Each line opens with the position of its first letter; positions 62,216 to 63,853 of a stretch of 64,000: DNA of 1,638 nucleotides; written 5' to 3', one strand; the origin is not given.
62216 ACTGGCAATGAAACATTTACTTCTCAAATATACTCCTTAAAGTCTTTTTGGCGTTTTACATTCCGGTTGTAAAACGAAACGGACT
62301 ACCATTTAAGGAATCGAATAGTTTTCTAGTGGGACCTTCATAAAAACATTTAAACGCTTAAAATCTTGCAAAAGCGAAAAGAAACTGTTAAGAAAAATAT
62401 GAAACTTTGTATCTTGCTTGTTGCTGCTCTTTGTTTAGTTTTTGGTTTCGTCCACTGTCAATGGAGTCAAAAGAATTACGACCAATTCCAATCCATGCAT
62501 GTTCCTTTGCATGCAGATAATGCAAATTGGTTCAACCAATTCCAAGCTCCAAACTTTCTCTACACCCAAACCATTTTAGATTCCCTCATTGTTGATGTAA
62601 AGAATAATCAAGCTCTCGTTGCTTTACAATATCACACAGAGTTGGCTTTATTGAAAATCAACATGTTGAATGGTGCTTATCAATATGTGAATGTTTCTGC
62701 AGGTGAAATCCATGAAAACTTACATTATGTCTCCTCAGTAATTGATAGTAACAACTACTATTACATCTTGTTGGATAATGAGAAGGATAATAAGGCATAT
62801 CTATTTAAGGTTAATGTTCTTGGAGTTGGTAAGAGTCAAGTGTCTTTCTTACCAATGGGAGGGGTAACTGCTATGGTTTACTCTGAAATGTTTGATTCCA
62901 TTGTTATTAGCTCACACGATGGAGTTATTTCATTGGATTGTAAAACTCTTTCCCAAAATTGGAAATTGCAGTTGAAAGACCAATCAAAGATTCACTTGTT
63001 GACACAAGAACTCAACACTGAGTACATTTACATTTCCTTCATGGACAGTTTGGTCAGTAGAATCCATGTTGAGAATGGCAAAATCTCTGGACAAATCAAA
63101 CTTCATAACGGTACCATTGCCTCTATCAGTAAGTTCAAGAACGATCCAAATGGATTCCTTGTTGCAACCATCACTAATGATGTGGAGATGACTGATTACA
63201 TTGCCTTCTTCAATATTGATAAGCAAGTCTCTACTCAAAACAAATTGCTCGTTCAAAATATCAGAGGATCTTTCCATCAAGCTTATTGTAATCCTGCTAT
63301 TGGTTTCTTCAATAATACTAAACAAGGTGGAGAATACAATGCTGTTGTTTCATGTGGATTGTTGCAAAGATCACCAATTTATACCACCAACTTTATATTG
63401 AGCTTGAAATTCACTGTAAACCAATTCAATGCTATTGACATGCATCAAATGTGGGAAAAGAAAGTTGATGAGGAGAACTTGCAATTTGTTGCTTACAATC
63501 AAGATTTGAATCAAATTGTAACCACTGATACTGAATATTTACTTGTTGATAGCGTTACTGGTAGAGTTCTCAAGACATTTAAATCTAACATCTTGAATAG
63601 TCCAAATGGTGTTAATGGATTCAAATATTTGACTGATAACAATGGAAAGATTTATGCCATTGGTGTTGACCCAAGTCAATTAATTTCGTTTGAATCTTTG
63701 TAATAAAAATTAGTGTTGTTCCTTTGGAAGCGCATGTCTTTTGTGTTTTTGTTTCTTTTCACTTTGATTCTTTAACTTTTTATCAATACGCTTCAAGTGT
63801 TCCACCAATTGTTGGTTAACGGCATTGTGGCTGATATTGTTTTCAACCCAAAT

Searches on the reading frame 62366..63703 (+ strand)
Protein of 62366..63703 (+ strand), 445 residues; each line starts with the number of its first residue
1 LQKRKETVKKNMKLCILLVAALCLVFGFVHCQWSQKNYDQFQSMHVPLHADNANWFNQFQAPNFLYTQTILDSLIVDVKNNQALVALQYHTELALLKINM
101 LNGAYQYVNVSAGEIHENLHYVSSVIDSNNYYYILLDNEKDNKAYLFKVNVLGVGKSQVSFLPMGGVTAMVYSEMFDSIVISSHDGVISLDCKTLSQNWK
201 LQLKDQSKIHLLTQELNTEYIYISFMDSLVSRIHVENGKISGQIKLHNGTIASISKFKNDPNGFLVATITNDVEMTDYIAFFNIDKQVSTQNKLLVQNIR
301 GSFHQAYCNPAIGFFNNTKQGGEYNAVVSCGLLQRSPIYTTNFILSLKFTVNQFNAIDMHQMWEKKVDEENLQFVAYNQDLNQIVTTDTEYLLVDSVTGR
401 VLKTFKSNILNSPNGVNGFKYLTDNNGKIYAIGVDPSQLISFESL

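Call 23: search_protein_families(library=pfam, proteins=[window:62366-63703:+], max_evalue=0.001)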
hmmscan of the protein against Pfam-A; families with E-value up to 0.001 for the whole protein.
window:62366-63703:+ (445 aa): 1 family
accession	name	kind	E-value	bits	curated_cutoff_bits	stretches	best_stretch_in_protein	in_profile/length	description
PF12894.13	ANAPC4_WD40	-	1.6e-05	25.5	22.9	0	170-254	1-86/91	Anaphase-promoting complex subunit 4 WD40 domain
